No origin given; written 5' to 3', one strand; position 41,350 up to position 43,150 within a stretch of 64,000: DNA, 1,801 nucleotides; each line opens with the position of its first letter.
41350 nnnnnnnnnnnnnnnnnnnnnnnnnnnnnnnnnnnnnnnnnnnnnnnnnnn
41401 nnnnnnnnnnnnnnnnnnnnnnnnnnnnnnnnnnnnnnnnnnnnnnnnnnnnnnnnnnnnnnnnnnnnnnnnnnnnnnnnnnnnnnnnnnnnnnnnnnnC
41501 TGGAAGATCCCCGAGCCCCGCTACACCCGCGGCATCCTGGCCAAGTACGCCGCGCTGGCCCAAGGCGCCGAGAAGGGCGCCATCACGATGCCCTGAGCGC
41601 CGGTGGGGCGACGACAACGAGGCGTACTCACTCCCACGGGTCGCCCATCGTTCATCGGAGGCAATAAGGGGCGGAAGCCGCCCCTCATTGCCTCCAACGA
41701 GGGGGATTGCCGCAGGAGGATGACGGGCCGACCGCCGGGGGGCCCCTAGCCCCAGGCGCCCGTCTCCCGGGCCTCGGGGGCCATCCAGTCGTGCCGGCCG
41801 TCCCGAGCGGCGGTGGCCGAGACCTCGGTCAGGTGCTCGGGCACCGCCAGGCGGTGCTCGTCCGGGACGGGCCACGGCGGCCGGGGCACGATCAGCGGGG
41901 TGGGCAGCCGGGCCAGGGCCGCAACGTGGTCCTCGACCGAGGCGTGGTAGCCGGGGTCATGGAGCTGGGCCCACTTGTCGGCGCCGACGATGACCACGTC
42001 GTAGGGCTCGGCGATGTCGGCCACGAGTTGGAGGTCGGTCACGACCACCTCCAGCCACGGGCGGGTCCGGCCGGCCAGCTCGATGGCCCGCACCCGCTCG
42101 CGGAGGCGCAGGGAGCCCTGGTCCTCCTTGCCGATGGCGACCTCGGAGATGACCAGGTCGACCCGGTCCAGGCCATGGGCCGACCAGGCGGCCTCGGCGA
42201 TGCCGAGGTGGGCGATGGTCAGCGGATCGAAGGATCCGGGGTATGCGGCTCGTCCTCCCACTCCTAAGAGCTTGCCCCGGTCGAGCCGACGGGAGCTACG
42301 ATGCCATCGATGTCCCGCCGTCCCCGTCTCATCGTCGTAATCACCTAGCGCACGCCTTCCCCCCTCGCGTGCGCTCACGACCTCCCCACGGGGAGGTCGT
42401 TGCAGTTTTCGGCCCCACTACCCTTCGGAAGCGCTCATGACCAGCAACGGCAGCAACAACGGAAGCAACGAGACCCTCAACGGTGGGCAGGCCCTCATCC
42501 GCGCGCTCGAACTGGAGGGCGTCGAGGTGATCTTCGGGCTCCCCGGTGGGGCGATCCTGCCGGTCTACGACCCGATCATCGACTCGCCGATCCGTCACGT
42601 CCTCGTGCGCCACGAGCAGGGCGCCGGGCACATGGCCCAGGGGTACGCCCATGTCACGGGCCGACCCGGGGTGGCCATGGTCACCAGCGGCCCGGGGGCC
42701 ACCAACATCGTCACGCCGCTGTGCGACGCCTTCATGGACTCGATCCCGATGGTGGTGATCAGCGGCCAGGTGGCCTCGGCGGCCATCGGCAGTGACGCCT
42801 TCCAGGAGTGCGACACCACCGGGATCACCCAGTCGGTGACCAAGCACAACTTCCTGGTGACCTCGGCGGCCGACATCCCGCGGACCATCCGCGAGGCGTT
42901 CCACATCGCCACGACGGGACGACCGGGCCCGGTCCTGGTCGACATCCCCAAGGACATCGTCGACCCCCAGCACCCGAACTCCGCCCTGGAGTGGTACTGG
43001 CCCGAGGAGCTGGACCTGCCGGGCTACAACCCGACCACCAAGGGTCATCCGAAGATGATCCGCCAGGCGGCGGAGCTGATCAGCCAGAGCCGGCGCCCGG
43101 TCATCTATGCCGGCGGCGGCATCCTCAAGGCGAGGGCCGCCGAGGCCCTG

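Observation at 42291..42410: Branched-chain-codon leader peptide and attenuator upstream of ilvBNC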

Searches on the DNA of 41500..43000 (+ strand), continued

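Call 31: search_with_rna_model(model_id=R1, sources=[window, L001, L002, L003, L004, L005, L006, L007, L008, L009, L010, L011, L012, L013, L014, L015, L016, L017, L018, L019, L020, L021, L022, L023, L024, L025, L026, L027, L028, L029, L030, L031, L032, L033, L034, L035, L036, L037, L038, L039, L040, L041, L042, L043, L044, L045, L046, L047, L048, L049, L050, L051, L052, L053, L054, L055, L056, L057, L058, L059, L060, L061, L062, L063, L064, L065, L066, L067, L068, L069, L070, L071, L072, L073, L074, L075, L076, L077, L078, L079, L080], max_evalue=0.0015, make_alignment=true)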
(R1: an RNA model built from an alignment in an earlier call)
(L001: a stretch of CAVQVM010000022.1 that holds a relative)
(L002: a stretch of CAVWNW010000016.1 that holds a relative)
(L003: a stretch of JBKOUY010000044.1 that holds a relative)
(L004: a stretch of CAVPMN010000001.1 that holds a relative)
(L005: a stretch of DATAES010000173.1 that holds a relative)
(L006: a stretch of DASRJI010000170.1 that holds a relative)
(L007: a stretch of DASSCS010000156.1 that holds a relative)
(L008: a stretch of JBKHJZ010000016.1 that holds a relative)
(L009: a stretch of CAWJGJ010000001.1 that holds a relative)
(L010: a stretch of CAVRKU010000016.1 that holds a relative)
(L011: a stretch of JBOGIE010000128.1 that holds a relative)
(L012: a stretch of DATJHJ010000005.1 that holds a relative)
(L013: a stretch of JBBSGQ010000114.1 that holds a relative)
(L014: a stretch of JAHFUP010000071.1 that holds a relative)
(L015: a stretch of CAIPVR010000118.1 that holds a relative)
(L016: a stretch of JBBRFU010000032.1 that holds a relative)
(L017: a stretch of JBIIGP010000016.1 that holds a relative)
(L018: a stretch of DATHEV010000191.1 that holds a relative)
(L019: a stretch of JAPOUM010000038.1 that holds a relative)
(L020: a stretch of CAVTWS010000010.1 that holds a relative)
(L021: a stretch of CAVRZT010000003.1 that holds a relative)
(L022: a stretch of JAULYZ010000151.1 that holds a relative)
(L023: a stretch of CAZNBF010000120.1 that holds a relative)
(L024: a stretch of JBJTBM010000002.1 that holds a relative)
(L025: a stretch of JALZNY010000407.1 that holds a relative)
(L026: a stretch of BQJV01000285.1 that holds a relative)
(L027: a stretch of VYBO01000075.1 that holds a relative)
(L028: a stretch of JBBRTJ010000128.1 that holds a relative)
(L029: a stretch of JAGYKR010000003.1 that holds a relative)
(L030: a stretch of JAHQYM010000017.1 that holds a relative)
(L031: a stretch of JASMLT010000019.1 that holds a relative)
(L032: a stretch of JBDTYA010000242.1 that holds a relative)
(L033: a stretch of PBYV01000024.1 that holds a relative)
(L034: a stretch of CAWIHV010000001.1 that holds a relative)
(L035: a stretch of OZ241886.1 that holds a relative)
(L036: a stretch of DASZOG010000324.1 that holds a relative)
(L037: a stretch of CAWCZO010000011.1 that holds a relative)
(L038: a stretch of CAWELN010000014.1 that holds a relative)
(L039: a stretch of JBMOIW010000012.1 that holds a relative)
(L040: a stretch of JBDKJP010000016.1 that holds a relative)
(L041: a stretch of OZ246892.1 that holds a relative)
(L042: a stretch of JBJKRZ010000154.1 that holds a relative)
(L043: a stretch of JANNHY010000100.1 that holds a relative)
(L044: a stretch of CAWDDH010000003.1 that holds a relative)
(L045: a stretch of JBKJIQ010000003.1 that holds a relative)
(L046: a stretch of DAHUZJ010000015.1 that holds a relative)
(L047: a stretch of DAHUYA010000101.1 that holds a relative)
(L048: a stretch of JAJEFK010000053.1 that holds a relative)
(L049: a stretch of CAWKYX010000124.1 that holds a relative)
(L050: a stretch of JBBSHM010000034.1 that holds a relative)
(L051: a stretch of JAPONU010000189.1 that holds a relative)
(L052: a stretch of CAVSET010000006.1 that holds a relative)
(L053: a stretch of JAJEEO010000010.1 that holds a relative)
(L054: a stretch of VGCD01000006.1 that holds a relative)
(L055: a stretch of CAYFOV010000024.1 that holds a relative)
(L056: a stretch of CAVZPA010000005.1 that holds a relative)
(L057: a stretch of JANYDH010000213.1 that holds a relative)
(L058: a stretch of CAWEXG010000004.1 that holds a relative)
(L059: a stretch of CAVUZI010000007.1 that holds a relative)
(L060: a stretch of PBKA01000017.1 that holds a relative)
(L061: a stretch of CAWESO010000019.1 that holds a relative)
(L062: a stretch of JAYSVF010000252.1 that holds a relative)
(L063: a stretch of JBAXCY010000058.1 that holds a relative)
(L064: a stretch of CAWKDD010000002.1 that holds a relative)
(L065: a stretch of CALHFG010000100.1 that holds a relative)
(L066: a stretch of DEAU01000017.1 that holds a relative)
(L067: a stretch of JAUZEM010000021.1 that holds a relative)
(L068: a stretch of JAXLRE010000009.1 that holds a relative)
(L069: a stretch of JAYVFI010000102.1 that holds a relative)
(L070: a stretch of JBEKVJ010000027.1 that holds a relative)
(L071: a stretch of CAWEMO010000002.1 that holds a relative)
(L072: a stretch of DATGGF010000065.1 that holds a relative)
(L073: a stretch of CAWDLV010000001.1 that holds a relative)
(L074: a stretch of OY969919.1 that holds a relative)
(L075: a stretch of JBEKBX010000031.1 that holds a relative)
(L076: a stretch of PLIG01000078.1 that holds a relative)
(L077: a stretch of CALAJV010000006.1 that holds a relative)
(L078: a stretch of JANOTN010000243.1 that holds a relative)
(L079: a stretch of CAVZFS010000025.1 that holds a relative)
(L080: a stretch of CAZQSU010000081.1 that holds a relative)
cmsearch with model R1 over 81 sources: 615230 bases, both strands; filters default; matches with E-value up to 0.0015: 79.
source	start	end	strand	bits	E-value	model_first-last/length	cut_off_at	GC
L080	2842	2926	+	83.2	4.9e-19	1-87/87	no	0.64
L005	416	501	+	82.8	6.2e-19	1-87/87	no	0.63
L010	2888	2975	+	82.6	7e-19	1-87/87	no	0.64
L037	2833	2923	+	82.2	8.9e-19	1-87/87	no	0.68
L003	2850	2935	+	81.6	1.3e-18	1-87/87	no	0.65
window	42328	42411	+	81.3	1.6e-18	1-87/87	no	0.64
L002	2866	2949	+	81.1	1.8e-18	1-87/87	no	0.65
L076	2878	2967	+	80.6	2.5e-18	1-87/87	no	0.64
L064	2851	2940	+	80.5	2.6e-18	1-87/87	no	0.66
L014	2883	2967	+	80.5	2.6e-18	1-87/87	no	0.66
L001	2864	2947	+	80.4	2.7e-18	1-87/87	no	0.64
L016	2827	2913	+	80.2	3e-18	1-87/87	no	0.68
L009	2907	2995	+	79.5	4.7e-18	1-87/87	no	0.69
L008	2775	2860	+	79.2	5.6e-18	1-87/87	no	0.66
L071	2742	2831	+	79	6.6e-18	1-87/87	no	0.64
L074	2852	2939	+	78.5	8.6e-18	1-87/87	no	0.65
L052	2821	2908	+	78.5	8.8e-18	1-87/87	no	0.64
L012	2878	2958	+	77.5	1.6e-17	1-87/87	no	0.64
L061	2767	2856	+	76.9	2.3e-17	1-87/87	no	0.64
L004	2864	2951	+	76.7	2.6e-17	1-87/87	no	0.66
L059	2820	2907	+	76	3.9e-17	1-87/87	no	0.61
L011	2860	2945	+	75.9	4.1e-17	1-87/87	no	0.65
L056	2867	2952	+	75.4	5.7e-17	1-87/87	no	0.69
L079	2887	2971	+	75.1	6.6e-17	1-87/87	no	0.64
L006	2850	2930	+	74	1.3e-16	1-87/87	no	0.59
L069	1566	1650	+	72.3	3.8e-16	1-87/87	no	0.59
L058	2788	2874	+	72.1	4.2e-16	1-87/87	no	0.55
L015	529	616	+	71.8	5e-16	1-87/87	no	0.72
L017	2851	2939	+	71.5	6e-16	1-87/87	no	0.71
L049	24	106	+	70.7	9.6e-16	1-87/87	no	0.55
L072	755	844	+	70.4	1.2e-15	1-87/87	no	0.69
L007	2869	2958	+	70.4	1.2e-15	1-87/87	no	0.71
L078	2851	2935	+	70.2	1.3e-15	1-87/87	no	0.56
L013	2885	2970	+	70.1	1.4e-15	1-87/87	no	0.65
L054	2865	2946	+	69.9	1.6e-15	1-87/87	no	0.54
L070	2832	2917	+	69.6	1.9e-15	1-87/87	no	0.6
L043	2883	2963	+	68.9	3e-15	1-87/87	no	0.58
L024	2838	2919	+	68.1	4.7e-15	1-87/87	no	0.6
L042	62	150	+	67.4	7.1e-15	1-87/87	no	0.69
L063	96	183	+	67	9e-15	1-87/87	no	0.59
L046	2872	2954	+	67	9.3e-15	1-87/87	no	0.67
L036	1042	1130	+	63.8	6.5e-14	1-87/87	no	0.65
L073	2880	2967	+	62.5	1.4e-13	1-87/87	no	0.66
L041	2886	2977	+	62.3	1.6e-13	1-87/87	no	0.64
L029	2816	2898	+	62.3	1.6e-13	1-87/87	no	0.59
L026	371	466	+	61.9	2.1e-13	1-87/87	no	0.57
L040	2874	2957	+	61.4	2.7e-13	1-87/87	no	0.61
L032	2865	2945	+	61.1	3.3e-13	1-87/87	no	0.53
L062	415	509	+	59.9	6.7e-13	1-87/87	no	0.56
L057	2834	2916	+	59.7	7.7e-13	1-87/87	no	0.59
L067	2853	2942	+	58.8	1.3e-12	1-87/87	no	0.71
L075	2818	2903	+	58.7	1.4e-12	1-87/87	no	0.6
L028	2874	2958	+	58.5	1.6e-12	1-87/87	no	0.64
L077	2744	2830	+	58.1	2e-12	1-87/87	no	0.52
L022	2791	2874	+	56.6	5.1e-12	1-87/87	no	0.69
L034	2871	2952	+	56.2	6.5e-12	1-87/87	no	0.66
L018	905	998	+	55.9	7.7e-12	1-87/87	no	0.68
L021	2859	2943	+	55.7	8.6e-12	1-87/87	no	0.68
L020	2872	2953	+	53.3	3.8e-11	1-87/87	no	0.67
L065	2864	2947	+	52.8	5.2e-11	1-87/87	no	0.55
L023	427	508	+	50.7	1.8e-10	1-87/87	no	0.56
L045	2888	2971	+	50.7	1.8e-10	1-87/87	no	0.62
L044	2875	2959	+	49.7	3.3e-10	1-87/87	no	0.65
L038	2831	2915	+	48.2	8.2e-10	1-87/87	no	0.64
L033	2883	2962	+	48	9.4e-10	1-87/87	no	0.45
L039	1286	1374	+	44.4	8.4e-09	1-87/87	no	0.62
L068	2912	3000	+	43.7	1.2e-08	1-87/87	no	0.45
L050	2849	2955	+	43.7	1.2e-08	1-87/87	no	0.66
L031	1700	1779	+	43.3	1.6e-08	1-87/87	no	0.44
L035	2836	2925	+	40.4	9.5e-08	1-87/87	no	0.66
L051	2861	2938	+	39.7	1.4e-07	1-87/87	no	0.68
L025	366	453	+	39.7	1.5e-07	1-87/87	no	0.76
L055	2855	2932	+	38.5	2.9e-07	1-87/87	no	0.69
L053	2890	2969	+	34.6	3.2e-06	1-87/87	no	0.66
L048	2906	2985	+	31.5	2.1e-05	1-87/87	no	0.65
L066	2860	2961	+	29.8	5.9e-05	1-87/87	no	0.67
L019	2856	2942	+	27.2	0.00028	1-87/87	no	0.64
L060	2869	2946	+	26.9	0.00033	1-87/87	no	0.56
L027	2862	2949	+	24.6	0.0013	1-87/87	no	0.67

Alignment A3: 79 matches aligned to the model, 143 columns, each read 5' to 3' on its own strand. Consensus structure (alignment columns), stored with it:
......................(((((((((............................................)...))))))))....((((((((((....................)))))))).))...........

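Call 81: search_with_rna_model(model_id=R1, sources=[L167, L168, L169, L081, L082, L083, L084, L086, L087, L088, L090, L161, L162, L163, L164, L165, L166], max_evalue=1, show_alignments=0)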
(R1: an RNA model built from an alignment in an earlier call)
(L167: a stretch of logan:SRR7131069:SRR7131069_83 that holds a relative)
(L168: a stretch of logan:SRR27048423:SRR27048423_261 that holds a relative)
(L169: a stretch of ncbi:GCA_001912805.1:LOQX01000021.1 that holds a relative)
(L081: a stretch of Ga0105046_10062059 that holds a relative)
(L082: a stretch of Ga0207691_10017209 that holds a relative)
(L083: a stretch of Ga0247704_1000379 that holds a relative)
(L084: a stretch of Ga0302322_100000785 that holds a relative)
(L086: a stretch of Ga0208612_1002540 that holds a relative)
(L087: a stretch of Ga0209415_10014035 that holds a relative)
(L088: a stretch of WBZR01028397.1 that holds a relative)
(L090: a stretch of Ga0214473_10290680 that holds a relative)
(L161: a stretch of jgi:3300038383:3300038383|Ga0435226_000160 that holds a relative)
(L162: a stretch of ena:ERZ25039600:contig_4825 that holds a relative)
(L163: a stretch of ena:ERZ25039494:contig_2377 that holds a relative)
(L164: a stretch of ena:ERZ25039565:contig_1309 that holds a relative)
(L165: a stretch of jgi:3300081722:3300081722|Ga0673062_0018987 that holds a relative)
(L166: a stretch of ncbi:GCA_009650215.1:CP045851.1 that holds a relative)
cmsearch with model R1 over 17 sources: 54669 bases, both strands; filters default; matches with E-value up to 1: 23.
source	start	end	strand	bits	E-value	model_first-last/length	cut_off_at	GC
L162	890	975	+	87.3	3.6e-21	1-87/87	no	0.64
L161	889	975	+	86.7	5.4e-21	1-87/87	no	0.64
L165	890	975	+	86.3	6.8e-21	1-87/87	no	0.65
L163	889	975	+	85.6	1e-20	1-87/87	no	0.66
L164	892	975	+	80.7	2.1e-19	1-87/87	no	0.63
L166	862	953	+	66.3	1.2e-15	1-87/87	no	0.65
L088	453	539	+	24.9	9.9e-05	1-87/87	no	0.67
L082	859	946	+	24.1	0.00016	1-87/87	no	0.67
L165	941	964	-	22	0.00059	53-76/87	no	0.71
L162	941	964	-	20.1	0.0018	53-76/87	no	0.71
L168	455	561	+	19.4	0.0028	1-87/87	no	0.59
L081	837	928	+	19.1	0.0034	1-87/87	no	0.65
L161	942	963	-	18.5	0.0049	54-75/87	no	0.77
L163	942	963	-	18.5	0.0049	54-75/87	no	0.77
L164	941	964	-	18.2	0.0059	53-76/87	no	0.71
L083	879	965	+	18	0.0064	1-87/87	no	0.67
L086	862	949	+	17.7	0.0079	1-87/87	no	0.66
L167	459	562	+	17.7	0.0081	1-87/87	no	0.59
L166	919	941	-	15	0.04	54-75/87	no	0.74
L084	736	826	+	14.4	0.058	1-87/87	no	0.69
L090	581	669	+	13.4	0.11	1-87/87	no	0.67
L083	1329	1405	-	12.8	0.15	1-87/87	no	0.74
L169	322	434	+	10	0.85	1-87/87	no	0.58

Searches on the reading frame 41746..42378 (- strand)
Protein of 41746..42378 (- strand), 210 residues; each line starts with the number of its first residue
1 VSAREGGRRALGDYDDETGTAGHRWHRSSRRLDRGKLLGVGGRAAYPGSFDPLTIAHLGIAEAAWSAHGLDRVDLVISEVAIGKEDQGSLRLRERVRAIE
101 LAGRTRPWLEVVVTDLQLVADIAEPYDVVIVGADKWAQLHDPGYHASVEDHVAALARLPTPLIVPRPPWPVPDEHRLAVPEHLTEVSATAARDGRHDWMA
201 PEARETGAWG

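Call 6: search_protein_families(library=pfam, proteins=[window:41746-42378:-])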
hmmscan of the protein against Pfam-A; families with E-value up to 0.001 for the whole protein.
window:41746-42378:- (210 aa): 1 family
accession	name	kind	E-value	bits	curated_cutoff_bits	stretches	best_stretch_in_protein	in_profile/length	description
PF01467.32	CTP_transf_like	-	1.5e-08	35.3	21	1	46-139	2-94/133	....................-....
